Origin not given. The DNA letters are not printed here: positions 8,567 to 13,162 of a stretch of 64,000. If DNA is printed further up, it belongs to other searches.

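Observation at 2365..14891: LacI-linked seven-gene beta-mannan/glucomannan operon built around a non-Sus outer-membrane capture apparatus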

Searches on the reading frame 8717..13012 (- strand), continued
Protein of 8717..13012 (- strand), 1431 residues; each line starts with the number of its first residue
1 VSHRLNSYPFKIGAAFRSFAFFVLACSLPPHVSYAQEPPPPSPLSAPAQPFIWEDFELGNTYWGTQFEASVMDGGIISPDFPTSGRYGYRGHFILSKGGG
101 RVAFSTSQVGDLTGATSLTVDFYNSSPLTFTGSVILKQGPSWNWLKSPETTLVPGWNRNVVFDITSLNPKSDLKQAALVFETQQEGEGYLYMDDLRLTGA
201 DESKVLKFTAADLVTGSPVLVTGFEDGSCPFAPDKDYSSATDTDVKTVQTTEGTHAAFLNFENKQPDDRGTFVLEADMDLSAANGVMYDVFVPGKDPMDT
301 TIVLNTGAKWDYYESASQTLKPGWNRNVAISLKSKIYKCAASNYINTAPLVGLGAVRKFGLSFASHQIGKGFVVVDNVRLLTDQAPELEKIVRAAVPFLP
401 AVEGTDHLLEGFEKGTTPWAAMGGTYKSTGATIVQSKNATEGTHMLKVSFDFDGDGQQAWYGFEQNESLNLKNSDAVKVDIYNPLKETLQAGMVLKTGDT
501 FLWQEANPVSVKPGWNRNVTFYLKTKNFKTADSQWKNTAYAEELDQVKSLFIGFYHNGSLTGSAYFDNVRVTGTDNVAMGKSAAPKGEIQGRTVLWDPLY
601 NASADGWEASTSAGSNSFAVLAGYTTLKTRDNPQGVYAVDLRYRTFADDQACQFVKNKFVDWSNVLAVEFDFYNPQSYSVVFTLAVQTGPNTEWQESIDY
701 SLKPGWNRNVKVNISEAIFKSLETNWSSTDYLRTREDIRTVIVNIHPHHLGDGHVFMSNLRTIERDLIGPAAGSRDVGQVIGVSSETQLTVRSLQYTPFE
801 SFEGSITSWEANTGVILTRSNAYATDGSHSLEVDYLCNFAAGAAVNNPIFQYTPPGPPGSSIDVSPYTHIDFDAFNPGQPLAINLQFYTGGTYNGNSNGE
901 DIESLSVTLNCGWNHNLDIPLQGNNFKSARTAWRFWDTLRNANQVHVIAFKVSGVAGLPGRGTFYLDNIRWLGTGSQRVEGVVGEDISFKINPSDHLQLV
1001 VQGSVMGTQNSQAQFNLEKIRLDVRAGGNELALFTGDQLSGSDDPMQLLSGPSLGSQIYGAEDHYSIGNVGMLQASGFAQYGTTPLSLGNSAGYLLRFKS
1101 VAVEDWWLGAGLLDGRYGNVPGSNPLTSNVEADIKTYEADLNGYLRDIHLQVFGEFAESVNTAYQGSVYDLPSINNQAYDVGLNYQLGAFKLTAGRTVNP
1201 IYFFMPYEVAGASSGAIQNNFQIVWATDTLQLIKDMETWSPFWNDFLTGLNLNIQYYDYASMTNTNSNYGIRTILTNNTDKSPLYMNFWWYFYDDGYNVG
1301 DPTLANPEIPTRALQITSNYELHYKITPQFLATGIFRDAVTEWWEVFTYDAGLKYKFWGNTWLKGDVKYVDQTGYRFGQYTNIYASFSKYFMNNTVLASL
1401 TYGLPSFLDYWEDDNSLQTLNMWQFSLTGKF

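Call 87: search_protein_families(library=pfam, proteins=[L014:8075-10450:+, L012:7835-9994:+, L012:10010-10603:+, L012:10688-11950:+, L012:12092-13594:+, L013:8564-10453:+, L013:10450-11817:+], max_evalue=0.001)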
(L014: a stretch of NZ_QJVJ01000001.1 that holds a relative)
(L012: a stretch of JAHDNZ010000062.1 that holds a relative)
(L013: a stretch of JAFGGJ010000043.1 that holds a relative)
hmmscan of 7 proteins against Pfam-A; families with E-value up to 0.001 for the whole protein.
L014:8075-10450:+ (791 aa): 3 families
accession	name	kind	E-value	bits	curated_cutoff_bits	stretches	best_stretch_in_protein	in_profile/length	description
PF13320.12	GH123_cat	-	4e-19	69.6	23.1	1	290-485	140-323/324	Glycoside hydrolase 123, catalytic domain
PF22680.2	Glyco_hydro_123_N_2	-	8.9e-12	45.5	27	1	49-177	10-141/142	Glycoside hydrolase 123 N-terminal domain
PF19543.5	GH123_N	-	1.8e-08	33.2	22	1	59-202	190-316/969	Glycoside hydrolase 123, N-terminal domain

L012:7835-9994:+ (719 aa): 1 family
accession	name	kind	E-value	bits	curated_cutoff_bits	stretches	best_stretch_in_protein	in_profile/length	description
PF16586.11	DUF5060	-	0.0002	22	27.2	1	48-116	11-64/70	Domain of unknown function (DUF5060)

L012:10010-10603:+ (197 aa): 0 families

L012:10688-11950:+ (420 aa): 2 families
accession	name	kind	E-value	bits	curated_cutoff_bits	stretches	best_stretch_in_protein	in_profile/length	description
PF13416.11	SBP_bac_8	-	2.2e-27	97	27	1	44-341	4-266/279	Bacterial extracellular solute-binding protein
PF01547.30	SBP_bac_1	-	3.1e-24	86.9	26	1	36-318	6-307/307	Bacterial extracellular solute-binding protein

L012:12092-13594:+ (500 aa): 3 families
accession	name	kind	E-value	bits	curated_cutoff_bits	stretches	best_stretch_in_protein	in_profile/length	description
PF09547.16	SpoIVA_ATPase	-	2.3e-111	371.3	26.6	1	8-244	1-237/237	Stage IV sporulation protein A, ATPase domain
PF20438.3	SpoIVA_middle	-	1.1e-56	192.2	25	1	246-424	2-179/179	Stage IV sporulation protein A, middle domain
PF20439.3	SpoIVA_C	-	3.3e-27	94.8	25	1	425-499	1-75/76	Sporulation stage IV protein A, C-terminal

L013:8564-10453:+ (629 aa): 1 family
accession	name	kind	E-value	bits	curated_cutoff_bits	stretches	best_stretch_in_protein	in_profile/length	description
PF13428.12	TPR_14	-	0.00065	20.6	23.5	1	384-422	2-40/44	Tetratricopeptide repeat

L013:10450-11817:+ (455 aa): 7 families
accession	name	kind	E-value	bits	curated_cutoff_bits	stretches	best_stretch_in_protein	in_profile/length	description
PF13167.11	GTP-bdg_N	-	1.6e-30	105.9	25.4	1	52-138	3-89/89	GTP-binding GTPase N-terminal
PF16360.10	GTP-bdg_M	-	2e-25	89.5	29.5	1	140-219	1-79/79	GTP-binding GTPase Middle Region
PF01926.29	MMR_HSR1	-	6.3e-21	75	21.9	1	224-343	1-113/113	50S ribosome-binding GTPase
PF02421.24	FeoB_N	-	1.5e-07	31.5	27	1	224-379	2-154/156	Ferrous iron transport protein B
PF00009.33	GTP_EFTU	-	2.7e-06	27.6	26.5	0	298-382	89-147/188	Elongation factor Tu GTP binding domain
PF03193.22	RsgA_GTPase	-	8.1e-05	23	30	0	303-386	24-109/174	RsgA GTPase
PF02492.25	cobW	-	0.00026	21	20.7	0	269-349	83-158/180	CobW/HypB/UreG, nucleotide-binding domain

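Call 96: search_protein_families(library=pfam, proteins=[L003:19648-20562:+, L003:21123-23441:+, L005:19540-20358:+, L005:20480-22096:+, L005:22158-23114:+], max_evalue=0.001)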
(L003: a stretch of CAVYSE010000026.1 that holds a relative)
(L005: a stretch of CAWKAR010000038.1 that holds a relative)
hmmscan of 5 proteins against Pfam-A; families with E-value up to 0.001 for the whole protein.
L003:19648-20562:+ (304 aa): 9 families
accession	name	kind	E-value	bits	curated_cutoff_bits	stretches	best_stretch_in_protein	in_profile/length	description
PF13187.11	Fer4_9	-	4.9e-06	26.9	27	1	223-265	1-50/52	4Fe-4S dicluster domain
PF12838.12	Fer4_7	-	5.6e-06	27.2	27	1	223-265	1-51/52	4Fe-4S dicluster domain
PF13237.11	Fer4_10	-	6.4e-06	26.5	25.5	1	220-263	5-53/53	4Fe-4S dicluster domain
PF13484.11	Fer4_16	-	1.7e-05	25.9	30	0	223-241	1-19/66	4Fe-4S double cluster binding domain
PF00037.32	Fer4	-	2e-05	24.6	21.1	1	222-240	6-24/24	4Fe-4S binding domain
PF12724.12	Flavodoxin_5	-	2.6e-05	25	27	1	5-97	2-97/145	Flavodoxin domain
PF14697.11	Fer4_21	-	4.6e-05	23.9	35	0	219-241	36-59/59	4Fe-4S dicluster domain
PF12798.12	Fer4_3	-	4.9e-05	24.3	27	0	224-237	1-14/15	4Fe-4S binding domain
PF12797.12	Fer4_2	-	0.00026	21.2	24.5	0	221-236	7-22/22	4Fe-4S binding domain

L003:21123-23441:+ (772 aa): 23 families
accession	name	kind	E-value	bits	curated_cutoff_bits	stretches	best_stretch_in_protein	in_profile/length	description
PF07719.23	TPR_2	-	3.1e-33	111.5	27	1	15-42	7-34/34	Tetratricopeptide repeat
PF13432.12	TPR_16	-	8e-31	106.5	32.7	2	114-166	4-56/65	Tetratricopeptide repeat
PF13414.12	TPR_11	-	2.6e-30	104.3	26.8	2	17-57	2-42/42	TPR repeat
PF14559.12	TPR_19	-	6e-30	103.8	25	4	257-322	1-66/68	Tetratricopeptide repeat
PF13428.12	TPR_14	-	1e-27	94.2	23.5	1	14-51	6-43/44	Tetratricopeptide repeat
PF13181.12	TPR_8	-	1.6e-24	84.4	25.7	0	14-42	6-34/34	Tetratricopeptide repeat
PF00515.34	TPR_1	-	5.3e-23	80.3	27.8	0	15-42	7-34/34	Tetratricopeptide repeat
PF13431.12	TPR_17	-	1.9e-17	62.4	24.4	0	184-214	2-32/34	Tetratricopeptide repeat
PF12895.13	ANAPC3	-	6.5e-17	62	27.2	0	157-209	20-70/82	Anaphase-promoting complex, cyclosome, subunit 3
PF13174.12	TPR_6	-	1.7e-16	60.1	26.3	0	511-539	4-32/33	Tetratricopeptide repeat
PF13424.12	TPR_12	-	3e-15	56.6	30.1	0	14-66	8-68/77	Tetratricopeptide repeat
PF25064.1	ARM_TT21_5th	-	3.4e-13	50.4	27.8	0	163-228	3-67/117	TT21 fifth ARM repeats domain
PF23914.1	TPR_CcmH_CycH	-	1.3e-11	45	42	1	212-309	47-149/158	Cytochrome c-type biogenesis protein H TPR domain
PF13176.12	TPR_7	-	6.7e-10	38.7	27.9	0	15-41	5-33/36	Tetratricopeptide repeat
PF13371.12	TPR_9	-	1.5e-09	38.2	35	0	17-65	3-51/73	Tetratricopeptide repeat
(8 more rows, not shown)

L005:19540-20358:+ (272 aa): 1 family
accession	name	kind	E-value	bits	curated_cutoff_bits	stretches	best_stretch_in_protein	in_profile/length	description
PF16258.11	DUF4912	-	8.1e-22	78.2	29.4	1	102-215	1-115/118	Domain of unknown function (DUF4912)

L005:20480-22096:+ (538 aa): 2 families
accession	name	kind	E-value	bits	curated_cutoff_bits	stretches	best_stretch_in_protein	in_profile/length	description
PF03065.20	Glyco_hydro_57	-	1e-36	127.2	21.2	1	17-404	1-284/291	Glycosyl hydrolase family 57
PF09210.16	BE_C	-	1.6e-34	118.8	25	1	436-535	2-101/101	1,4-alpha-glucan branching enzyme, C-terminal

L005:22158-23114:+ (318 aa): 1 family
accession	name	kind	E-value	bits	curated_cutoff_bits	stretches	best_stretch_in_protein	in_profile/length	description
PF00480.26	ROK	-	1.7e-62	212.1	22.9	1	14-315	1-292/294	ROK family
